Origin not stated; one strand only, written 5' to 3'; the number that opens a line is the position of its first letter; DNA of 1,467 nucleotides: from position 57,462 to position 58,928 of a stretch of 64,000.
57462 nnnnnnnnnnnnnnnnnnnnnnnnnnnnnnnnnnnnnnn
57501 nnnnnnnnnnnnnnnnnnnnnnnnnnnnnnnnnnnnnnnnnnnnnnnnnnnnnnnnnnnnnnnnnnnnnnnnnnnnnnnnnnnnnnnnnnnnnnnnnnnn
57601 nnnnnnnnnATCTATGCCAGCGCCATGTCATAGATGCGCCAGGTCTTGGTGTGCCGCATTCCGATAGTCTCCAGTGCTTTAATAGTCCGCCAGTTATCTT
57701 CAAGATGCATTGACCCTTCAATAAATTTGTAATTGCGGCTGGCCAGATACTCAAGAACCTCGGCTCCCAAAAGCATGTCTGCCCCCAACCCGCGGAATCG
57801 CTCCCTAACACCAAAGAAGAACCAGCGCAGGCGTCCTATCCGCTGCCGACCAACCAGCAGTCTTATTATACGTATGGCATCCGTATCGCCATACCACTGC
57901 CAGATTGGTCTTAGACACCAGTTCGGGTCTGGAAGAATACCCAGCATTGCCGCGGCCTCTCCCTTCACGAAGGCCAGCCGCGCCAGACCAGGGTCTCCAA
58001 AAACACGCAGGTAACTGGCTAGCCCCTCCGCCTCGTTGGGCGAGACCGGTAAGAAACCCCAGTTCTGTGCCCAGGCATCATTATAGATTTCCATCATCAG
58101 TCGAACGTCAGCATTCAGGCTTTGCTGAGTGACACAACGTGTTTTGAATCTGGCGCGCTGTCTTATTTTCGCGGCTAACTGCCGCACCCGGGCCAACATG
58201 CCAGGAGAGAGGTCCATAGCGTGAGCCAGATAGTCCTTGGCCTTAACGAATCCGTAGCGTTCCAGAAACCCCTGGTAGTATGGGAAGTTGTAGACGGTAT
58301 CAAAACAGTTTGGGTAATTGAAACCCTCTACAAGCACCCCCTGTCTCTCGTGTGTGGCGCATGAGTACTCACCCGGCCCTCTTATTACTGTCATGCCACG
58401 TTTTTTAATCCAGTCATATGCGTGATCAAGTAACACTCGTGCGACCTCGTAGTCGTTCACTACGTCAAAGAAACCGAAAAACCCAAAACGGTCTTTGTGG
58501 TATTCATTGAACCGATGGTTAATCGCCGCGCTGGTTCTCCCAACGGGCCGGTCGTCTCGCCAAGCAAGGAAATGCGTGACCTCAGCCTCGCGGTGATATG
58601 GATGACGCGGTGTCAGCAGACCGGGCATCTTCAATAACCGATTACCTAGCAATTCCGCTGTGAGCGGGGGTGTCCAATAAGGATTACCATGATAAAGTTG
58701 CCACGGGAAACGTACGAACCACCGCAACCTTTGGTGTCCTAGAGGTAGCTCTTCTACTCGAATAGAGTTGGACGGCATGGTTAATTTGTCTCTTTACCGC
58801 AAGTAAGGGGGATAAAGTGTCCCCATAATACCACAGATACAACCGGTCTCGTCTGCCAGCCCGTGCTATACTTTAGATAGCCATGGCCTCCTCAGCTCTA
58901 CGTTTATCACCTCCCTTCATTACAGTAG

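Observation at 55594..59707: Compact spt-like / KDSR-like / GNAT-like operon with divergent GT2: a candidate ceramide-type lipid biosynthesis module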

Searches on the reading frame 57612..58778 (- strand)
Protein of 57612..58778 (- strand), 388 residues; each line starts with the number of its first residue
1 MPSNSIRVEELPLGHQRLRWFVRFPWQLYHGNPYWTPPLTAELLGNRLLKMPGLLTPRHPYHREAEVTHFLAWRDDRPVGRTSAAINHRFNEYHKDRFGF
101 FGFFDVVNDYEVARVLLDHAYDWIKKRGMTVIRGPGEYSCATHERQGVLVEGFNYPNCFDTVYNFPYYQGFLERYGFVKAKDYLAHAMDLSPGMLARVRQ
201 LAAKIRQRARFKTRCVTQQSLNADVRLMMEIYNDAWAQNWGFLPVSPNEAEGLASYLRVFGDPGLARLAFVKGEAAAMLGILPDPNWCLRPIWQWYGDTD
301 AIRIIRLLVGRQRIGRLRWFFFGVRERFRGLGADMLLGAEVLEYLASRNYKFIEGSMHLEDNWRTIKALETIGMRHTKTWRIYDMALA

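Call 3: search_protein_families(library=pfam, proteins=[window:57612-58778:-], max_evalue=0.01)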
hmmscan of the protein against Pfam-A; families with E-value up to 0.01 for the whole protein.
window:57612-58778:- (388 aa): 2 families
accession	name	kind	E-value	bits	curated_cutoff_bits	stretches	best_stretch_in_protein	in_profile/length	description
PF00583.31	Acetyltransf_1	-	0.00049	20.8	20.7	0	61-147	27-115/116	Acetyltransferase (GNAT) family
PF13480.13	Acetyltransf_6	-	0.0034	18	22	0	199-272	8-78/143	Acetyltransferase (GNAT) domain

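Call 4: search_protein_families(library=ncbifam, proteins=[window:57612-58778:-], max_evalue=0.01)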
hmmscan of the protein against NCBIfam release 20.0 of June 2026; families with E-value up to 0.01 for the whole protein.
window:57612-58778:- (388 aa): 0 families

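Call 7: search_solved_structures(query=window:57612-58778:-, max_evalue=10)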
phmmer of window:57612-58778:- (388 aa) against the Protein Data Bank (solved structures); distinct sequences matched with E-value up to 10: 0.

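Call 9: find_homologous_proteins(query=window:57612-58778:-)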
Query window:57612-58778:- (388 aa): 888 proteins with E <= 0.001 among 6220 candidates; the best 120 are listed.
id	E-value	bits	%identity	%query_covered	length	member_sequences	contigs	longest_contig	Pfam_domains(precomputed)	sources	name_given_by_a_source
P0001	3.7e-234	795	84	100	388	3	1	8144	-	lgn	-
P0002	3.0e-221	753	80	99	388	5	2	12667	-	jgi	-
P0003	2.0e-191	655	79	87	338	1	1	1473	-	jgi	-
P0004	2.3e-150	519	56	100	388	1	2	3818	PF00583.32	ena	-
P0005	1.7e-148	513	56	100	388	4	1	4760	-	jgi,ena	-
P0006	4.8e-148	512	54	100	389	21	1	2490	PF00583.32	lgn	-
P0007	8.7e-148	511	55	98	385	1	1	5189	-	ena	-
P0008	3.5e-147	509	55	100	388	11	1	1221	-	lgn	-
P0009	5.9e-147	508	55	99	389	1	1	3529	-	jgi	-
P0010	7.5e-147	508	56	100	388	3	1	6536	PF00583.32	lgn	-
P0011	7.7e-147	508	55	100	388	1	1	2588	PF00583.32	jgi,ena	-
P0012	8.1e-147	508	57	100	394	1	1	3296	PF00583.32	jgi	jgi:GNAT superfamily N-acetyltransferase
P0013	2.0e-146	506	55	100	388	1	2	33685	PF00583.32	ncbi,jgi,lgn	-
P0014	2.2e-146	506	54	100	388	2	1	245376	-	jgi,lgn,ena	-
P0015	2.7e-146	506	57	100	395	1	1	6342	PF00583.32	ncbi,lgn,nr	ncbi:MAG: N-acetyltransferase [Chloroflexia bacterium]|nr:N-acetyltransferase [Chloroflexia bacteriu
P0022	1.7e-145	503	54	99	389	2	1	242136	-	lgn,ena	-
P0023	1.9e-145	503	56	100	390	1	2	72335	PF00583.32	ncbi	-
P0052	5.5e-144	498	55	100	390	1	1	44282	PF00583.32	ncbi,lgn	-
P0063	3.4e-143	496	52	100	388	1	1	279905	-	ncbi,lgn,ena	-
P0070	9.9e-143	494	56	98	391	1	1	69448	PF00583.32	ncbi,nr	ncbi:MAG: GNAT family N-acetyltransferase [Dehalococcoidales bacterium]|nr:GNAT family N-acetyltrans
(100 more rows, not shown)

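Call 13: find_encoding_contigs(protein=P0063, flank=8000, max_places=2)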
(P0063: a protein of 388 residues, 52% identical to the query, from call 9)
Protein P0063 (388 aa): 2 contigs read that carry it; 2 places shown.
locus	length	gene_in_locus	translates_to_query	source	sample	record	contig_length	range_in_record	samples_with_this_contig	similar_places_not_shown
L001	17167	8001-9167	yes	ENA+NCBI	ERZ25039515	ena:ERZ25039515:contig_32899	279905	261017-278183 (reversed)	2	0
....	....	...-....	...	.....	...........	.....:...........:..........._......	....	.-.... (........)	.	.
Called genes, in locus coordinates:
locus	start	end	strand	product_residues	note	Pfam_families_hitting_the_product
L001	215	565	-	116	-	-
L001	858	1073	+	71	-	-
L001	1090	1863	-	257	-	PF00106:adh_short, PF08659:KR (weak), PF13561:adh_short_C2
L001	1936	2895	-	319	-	PF03547:Mem_trans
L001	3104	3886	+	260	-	PF00106:adh_short, PF08659:KR, PF13561:adh_short_C2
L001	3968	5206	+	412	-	PF07690:MFS_1, PF11700:ATG22, PF07690:MFS_1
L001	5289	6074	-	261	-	PF01012:ETF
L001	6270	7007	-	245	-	PF14512:TM1586_NiRdase (faint), PF00881:Nitroreductase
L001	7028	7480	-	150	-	PF01042:Ribonuc_L-PSP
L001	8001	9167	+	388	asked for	-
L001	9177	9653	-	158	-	PF00027:cNMP_binding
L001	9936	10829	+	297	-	PF02645:DegV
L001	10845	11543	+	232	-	PF00561:Abhydrolase_1, PF12146:Hydrolase_4, PF12697:Abhydrolase_6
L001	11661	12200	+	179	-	-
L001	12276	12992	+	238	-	-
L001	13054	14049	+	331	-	PF18822:CdvA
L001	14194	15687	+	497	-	PF01266:DAO (faint), PF01593:Amino_oxidase, PF13450:NAD_binding_8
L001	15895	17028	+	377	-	-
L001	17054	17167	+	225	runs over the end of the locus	-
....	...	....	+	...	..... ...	-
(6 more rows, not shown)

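Call 14: find_encoding_contigs(protein=P0070, flank=8000, max_places=2)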
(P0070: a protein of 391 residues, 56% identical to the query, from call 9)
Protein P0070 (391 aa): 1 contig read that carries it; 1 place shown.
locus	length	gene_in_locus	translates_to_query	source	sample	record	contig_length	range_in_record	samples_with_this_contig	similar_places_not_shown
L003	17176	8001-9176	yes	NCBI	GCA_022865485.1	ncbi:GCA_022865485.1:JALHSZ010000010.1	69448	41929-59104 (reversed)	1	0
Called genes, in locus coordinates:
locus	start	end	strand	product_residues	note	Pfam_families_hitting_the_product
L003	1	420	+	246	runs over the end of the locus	PF02535:Zip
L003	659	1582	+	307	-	PF01180:DHO_dh, PF01207:Dus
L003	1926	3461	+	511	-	PF06609:TRI12, PF07690:MFS_1, PF00083:Sugar_tr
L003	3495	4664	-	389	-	PF18998:Flg_new_2 (weak)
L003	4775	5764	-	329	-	PF09925:DUF2157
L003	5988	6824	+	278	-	PF00158:Sigma54_activat (faint), PF00004:AAA, PF07724:AAA_2 (weak), PF07728:AAA_5, PF13401:AAA_22 (weak)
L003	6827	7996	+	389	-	PF05762:VWA_CoxE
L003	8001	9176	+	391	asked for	PF00583:Acetyltransf_1 (faint)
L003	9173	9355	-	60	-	-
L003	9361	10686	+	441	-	-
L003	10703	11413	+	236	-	PF03575:Peptidase_S51, PF07685:GATase_3 (weak)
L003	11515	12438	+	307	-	PF00005:ABC_tran, PF13304:AAA_21 (weak), PF13732:DrrA1-3_C (weak)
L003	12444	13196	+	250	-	-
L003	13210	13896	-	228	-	PF00881:Nitroreductase, PF14512:TM1586_NiRdase (faint)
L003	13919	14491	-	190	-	PF02525:Flavodoxin_2, PF03358:FMN_red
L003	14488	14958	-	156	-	PF02130:YbeY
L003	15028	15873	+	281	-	PF01734:Patatin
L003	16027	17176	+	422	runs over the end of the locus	PF00919:UPF0004, PF04055:Radical_SAM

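Call 15: find_encoding_contigs(protein=P0002, flank=10000, max_places=3)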
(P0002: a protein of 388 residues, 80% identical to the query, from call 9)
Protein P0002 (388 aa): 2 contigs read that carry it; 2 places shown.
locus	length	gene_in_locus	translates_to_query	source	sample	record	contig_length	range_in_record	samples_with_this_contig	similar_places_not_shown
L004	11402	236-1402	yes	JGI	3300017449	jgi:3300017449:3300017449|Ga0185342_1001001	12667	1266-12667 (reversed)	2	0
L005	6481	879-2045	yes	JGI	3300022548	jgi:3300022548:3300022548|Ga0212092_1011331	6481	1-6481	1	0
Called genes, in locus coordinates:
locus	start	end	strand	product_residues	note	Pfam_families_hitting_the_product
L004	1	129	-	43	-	?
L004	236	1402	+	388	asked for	-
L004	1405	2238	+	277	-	PF00106:adh_short, PF08659:KR, PF23441:SDR (weak), PF13561:adh_short_C2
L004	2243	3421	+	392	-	PF00155:Aminotran_1_2, PF01053:Cys_Met_Meta_PP (weak), PF01212:Beta_elim_lyase (weak)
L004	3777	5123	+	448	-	PF00890:FAD_binding_2 (weak), PF01134:GIDA (weak), PF01266:DAO (weak), PF01494:FAD_binding_3, PF01946:Thi4 (weak), PF03486:HI0933_like, PF07992:Pyr_redox_2 (weak), PF12831:FAD_oxidored, +3 more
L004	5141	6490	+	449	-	PF00890:FAD_binding_2 (weak), PF01266:DAO (faint), PF01494:FAD_binding_3, PF01946:Thi4 (weak), PF03486:HI0933_like (weak), PF07992:Pyr_redox_2 (weak), PF12831:FAD_oxidored (weak), PF13450:NAD_binding_8 (faint), +1 more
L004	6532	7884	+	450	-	PF01134:GIDA (faint), PF01266:DAO (faint), PF01494:FAD_binding_3 (weak), PF01946:Thi4 (weak), PF03486:HI0933_like (faint), PF07992:Pyr_redox_2 (weak), PF13738:Pyr_redox_3 (faint)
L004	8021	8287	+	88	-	PF00037:Fer4 (weak), PF13237:Fer4_10 (weak), PF12837:Fer4_6 (faint), PF12838:Fer4_7 (weak)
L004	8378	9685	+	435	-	PF00890:FAD_binding_2 (weak), PF01494:FAD_binding_3 (weak), PF01946:Thi4 (weak), PF03486:HI0933_like (weak), PF07992:Pyr_redox_2, PF12831:FAD_oxidored, PF13450:NAD_binding_8 (weak), PF01494:FAD_binding_3 (weak), +1 more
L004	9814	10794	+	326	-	PF01136:Peptidase_U32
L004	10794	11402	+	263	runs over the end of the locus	-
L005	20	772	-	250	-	PF00535:Glycos_transf_2, PF10111:Glyco_tranf_2_2 (faint), PF13641:Glyco_tranf_2_3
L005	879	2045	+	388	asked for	-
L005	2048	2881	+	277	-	PF00106:adh_short, PF08659:KR, PF23441:SDR (weak), PF13561:adh_short_C2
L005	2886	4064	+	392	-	PF00155:Aminotran_1_2, PF01053:Cys_Met_Meta_PP (weak), PF01212:Beta_elim_lyase (weak)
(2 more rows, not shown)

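Call 16: find_encoding_contigs(protein=P0001, flank=10000, max_places=2)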
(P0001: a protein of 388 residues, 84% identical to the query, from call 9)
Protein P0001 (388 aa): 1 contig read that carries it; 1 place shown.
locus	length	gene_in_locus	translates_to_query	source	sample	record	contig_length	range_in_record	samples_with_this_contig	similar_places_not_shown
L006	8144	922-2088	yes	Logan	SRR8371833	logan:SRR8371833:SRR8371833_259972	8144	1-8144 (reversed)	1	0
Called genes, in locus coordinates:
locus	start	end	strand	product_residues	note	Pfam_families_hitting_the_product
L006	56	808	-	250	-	PF00535:Glycos_transf_2, PF10111:Glyco_tranf_2_2 (faint), PF13641:Glyco_tranf_2_3, PF13632:Glyco_trans_2_3 (faint)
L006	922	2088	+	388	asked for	-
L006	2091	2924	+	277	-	PF00106:adh_short, PF08659:KR, PF13561:adh_short_C2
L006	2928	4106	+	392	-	PF00155:Aminotran_1_2, PF00266:Aminotran_5 (weak), PF01053:Cys_Met_Meta_PP (weak), PF01212:Beta_elim_lyase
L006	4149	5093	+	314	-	-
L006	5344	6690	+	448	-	PF00890:FAD_binding_2, PF01266:DAO (weak), PF01494:FAD_binding_3, PF01946:Thi4 (weak), PF03486:HI0933_like, PF07992:Pyr_redox_2, PF12831:FAD_oxidored (weak), PF13450:NAD_binding_8 (weak)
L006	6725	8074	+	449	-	PF00890:FAD_binding_2 (weak), PF01266:DAO (faint), PF01494:FAD_binding_3 (weak), PF03486:HI0933_like (weak), PF07992:Pyr_redox_2 (weak), PF12831:FAD_oxidored (faint), PF13450:NAD_binding_8 (faint)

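Call 34: search_dna_similar(query=window:57612-58778:-, collection=plasmids, mode=protein, max_evalue=0.00001, max_rows=25)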
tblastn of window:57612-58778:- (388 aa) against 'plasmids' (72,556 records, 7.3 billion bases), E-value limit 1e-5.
Records with a match: 35; places in all: 35; records where one place covers at least 80% of the query: 33.
Best place of each record, by identity: <60% 35.
By first word of the organism name: Roseomonas 13; Pseudomonas 3; Escherichia 3; Nonomuraea 1; Streptomyces 1; Rubrobacter 1; Klebsiella 1; Aureispira 1; Rahnella 1; Diaphorobacter 1; and 9 more.
By predicted mobility (MOB-suite, as given by PLSDB): non-mobilizable 31; conjugative 3; mobilizable 1.
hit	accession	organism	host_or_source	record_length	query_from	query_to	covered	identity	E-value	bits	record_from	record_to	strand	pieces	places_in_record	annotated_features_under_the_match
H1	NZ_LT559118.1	Nonomuraea gerenzanensis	-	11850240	14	387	96%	33.2%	1e-40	160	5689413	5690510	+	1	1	none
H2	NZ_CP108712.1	Streptomyces sp. NBC_01001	-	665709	21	384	94%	32.4%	2e-37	150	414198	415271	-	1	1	GNAT family N-acetyltransferase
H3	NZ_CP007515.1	Rubrobacter radiotolerans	-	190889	18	384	95%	31.9%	2e-38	154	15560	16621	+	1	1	hypothetical protein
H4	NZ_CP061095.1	Roseomonas marmotae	Marmota himalayana,pure culture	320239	8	388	98%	30.3%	5e-30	129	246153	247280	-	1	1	dATP pyrophosphohydrolase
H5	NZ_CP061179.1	Roseomonas haemaphysalidis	tick,pure culture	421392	4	383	98%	29.3%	3e-28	124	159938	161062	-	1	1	dATP pyrophosphohydrolase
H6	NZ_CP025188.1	Roseomonas mucosa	Homo sapiens,clinical, human skin, ...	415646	21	387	95%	30.0%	1e-26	119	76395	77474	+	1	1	dATP pyrophosphohydrolase | NTP transferase domain-containing protein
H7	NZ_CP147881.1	Roseomonas mucosa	cell culture,Styx glacier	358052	21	387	95%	30.0%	1e-26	119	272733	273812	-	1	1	hypothetical protein | NTP transferase domain-containing protein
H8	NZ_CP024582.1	Roseomonas sp. FDAARGOS_362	Homo sapiens,peripheral Blood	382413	21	387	95%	30.0%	1e-26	119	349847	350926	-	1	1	hypothetical protein | NTP transferase domain-containing protein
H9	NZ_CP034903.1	Roseomonas mucosa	Homo sapiens,tissue sample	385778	21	387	95%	30.0%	1e-26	119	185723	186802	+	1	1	hypothetical protein | NTP transferase domain-containing protein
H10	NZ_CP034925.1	Roseomonas mucosa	Homo sapiens,tissue sample,Clinical, ...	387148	21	387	95%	30.0%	1e-26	119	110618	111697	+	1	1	hypothetical protein | NTP transferase domain-containing protein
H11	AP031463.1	Roseomonas mucosa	Homo sapiens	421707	21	387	95%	30.0%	1e-26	119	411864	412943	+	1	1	hypothetical protein | nucleotidyltransferase family protein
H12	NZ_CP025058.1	Roseomonas mucosa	Homo sapiens,Clinical, healthy, human ...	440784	21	387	95%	30.0%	1e-26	119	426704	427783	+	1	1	hypothetical protein | NTP transferase domain-containing protein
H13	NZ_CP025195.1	Roseomonas mucosa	Homo sapiens,clinical, human skin, ...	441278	21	387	95%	30.0%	1e-26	119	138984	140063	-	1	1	hypothetical protein | NTP transferase domain-containing protein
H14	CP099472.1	Roseomonas mucosa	Human skin,single cell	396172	21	387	95%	30.0%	1e-26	119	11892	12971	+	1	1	dATP pyrophosphohydrolase | nucleotidyltransferase family protein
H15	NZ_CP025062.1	Roseomonas mucosa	Homo sapiens,Clinical, healthy, human ...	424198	21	387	95%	30.0%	1e-26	119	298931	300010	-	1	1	hypothetical protein | NTP transferase domain-containing protein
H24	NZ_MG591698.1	Escherichia coli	Homo sapiens,feces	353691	6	384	98%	26.1%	3e-28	124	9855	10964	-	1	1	yghO: protein YghO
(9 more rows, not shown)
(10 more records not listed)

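Call 35: get_annotated_region(hit=H6, flank=14000)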
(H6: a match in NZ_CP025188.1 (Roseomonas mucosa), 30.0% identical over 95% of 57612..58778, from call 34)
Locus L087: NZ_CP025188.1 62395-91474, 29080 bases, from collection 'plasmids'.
description: Roseomonas mucosa strain AD2 plasmid p1-AD2, complete sequence
organism: Roseomonas mucosa (NCBI taxid 207340)
taxonomy: Bacteria; Pseudomonadota; Alphaproteobacteria; Rhodospirillales; Acetobacteraceae; Roseomonas; Roseomonas mucosa
host: -; source: Homo sapiens,clinical, human skin, atopic dermatitis; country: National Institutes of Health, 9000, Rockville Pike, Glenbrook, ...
typing (MOB-suite, as given by PLSDB): non-mobilizable
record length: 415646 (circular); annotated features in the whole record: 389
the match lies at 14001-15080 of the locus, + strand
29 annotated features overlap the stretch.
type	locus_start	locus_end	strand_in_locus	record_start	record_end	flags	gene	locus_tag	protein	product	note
CDS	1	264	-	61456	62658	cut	-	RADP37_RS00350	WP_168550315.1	ELM1/GtrOC1 family putative glycosyltransferase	-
CDS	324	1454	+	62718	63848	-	-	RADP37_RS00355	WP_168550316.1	glycosyltransferase family 4 protein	-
CDS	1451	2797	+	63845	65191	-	-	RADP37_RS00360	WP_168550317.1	lipopolysaccharide biosynthesis protein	-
CDS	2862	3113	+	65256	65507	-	-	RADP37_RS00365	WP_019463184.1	acyl carrier protein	GO:0006633 - fatty acid biosynthetic process [Evidence IEA]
CDS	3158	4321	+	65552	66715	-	-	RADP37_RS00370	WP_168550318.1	pyridoxal phosphate-dependent aminotransferase family protein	-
CDS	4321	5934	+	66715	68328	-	-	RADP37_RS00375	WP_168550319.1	hypothetical protein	-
CDS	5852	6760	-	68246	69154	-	-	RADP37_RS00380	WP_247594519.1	hypothetical protein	-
CDS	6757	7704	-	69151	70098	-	-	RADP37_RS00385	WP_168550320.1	diacylglycerol kinase family protein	-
CDS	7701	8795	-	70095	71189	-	-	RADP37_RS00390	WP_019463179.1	CDP-alcohol phosphatidyltransferase family protein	GO:0008654 - phospholipid biosynthetic process [Evidence IEA]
CDS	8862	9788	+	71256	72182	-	-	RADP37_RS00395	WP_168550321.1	metallophosphoesterase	-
CDS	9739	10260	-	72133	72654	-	-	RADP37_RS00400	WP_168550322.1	DUF2141 domain-containing protein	-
CDS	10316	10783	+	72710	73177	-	-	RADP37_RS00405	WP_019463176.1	HIT family protein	-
CDS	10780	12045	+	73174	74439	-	-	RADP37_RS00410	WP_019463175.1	LptF/LptG family permease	-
CDS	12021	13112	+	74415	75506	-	-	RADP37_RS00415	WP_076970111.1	LptF/LptG family permease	-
CDS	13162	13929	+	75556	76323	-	-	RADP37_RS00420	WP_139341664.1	sterol desaturase family protein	GO:0008610 - lipid biosynthetic process [Evidence IEA]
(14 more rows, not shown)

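Call 42: get_annotated_region(hit=H24, flank=9000)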
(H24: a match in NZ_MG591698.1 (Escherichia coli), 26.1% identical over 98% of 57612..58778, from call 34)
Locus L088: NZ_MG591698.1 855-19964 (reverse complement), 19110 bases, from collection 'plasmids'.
description: Escherichia coli strain PN43 plasmid unnamed, complete sequence
organism: Escherichia coli (NCBI taxid 562)
taxonomy: Bacteria; Pseudomonadota; Gammaproteobacteria; Enterobacterales; Enterobacteriaceae; Escherichia; Escherichia coli
host: -; source: Homo sapiens,feces; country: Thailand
typing (MOB-suite, as given by PLSDB): non-mobilizable
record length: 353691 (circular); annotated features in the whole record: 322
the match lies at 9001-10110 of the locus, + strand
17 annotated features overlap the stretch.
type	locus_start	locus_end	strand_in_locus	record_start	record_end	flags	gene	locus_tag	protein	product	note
CDS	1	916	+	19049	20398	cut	-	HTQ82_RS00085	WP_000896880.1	lipopolysaccharide biosynthesis protein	-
CDS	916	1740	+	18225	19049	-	-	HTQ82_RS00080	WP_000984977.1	hypothetical protein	-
CDS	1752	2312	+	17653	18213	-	-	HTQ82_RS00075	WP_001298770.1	YtfJ family protein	-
CDS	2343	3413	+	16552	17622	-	lptF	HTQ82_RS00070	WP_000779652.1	LPS export ABC transporter permease LptF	GO:0015920 - lipopolysaccharide transport [Evidence IEA]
CDS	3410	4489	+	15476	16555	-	lptG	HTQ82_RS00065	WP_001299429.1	LPS export ABC transporter permease LptG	GO:0015920 - lipopolysaccharide transport [Evidence IEA]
CDS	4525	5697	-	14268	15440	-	-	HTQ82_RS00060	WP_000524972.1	aminotransferase class I/II-fold pyridoxal phosphate-dependent enzyme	GO:0009058 - biosynthetic process [Evidence IEA]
CDS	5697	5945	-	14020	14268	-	-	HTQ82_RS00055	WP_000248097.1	acyl carrier protein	-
CDS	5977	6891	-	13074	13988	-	-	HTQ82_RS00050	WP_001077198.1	NAD-dependent epimerase/dehydratase family protein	-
CDS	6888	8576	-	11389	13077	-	-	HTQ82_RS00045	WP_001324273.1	fatty acyl-AMP ligase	-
CDS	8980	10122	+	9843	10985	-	yghO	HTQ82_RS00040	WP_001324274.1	protein YghO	-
CDS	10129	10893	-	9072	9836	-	glcC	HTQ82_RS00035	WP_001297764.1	transcriptional regulator GlcC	GO:0006355 - regulation of DNA-templated transcription [Evidence IEA]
CDS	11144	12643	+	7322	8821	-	glcD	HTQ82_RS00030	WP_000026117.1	glycolate oxidase subunit GlcD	-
CDS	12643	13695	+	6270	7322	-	glcE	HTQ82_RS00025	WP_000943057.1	glycolate oxidase subunit GlcE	-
CDS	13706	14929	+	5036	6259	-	glcF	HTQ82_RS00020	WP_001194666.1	glycolate oxidase subunit GlcF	-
CDS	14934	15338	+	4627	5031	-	glcG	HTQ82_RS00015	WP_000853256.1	GlcG family protein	-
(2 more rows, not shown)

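Call 60: predict_structure(alignment_id=A2)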
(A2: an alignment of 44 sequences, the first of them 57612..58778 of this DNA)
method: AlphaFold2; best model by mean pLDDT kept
length: 388 residues; sequences in the alignment: 44
mean_pLDDT: 84.5   pTM: 0.84
mean pLDDT of the five models: 84.5, 83.6, 82.5, 79.8, 79.1
residues with pLDDT >= 90: 152; 70-90: 192; 50-70: 35; < 50: 9
segments of 3 or more residues with pLDDT < 50: 139-144
pLDDT, mean of each block of 10 residues (from residue 1): 76 93 82 73 84 87 90 92 91 91 79 94 97 71 62 68 70 93 88 77 91 92 92 80 79 83 91 94 83 66 88 86 89 91 87 84 83 87 90
secondary structure, 60 per line:
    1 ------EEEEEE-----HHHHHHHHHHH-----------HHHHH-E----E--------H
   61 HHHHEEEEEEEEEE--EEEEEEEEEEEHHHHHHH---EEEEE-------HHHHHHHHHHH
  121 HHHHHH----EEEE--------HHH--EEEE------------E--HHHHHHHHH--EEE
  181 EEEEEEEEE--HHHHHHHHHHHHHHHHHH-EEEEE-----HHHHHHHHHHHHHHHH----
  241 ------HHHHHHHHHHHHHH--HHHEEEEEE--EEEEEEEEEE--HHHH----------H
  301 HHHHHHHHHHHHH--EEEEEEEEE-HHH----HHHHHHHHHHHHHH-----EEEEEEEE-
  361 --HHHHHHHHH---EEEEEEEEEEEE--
elements in order: E7-12 H18-28 H40-44 H60-64 E65-74 E77-87 H88-94 E98-102 H110-126 E131-134 E148-151 H167-175 E178-189 H192-209 E211-215 H221-236 H247-260 E266-271 E274-283 H286-289 H300-313 E316-324 H333-346 E352-359 H363-371 E375-386
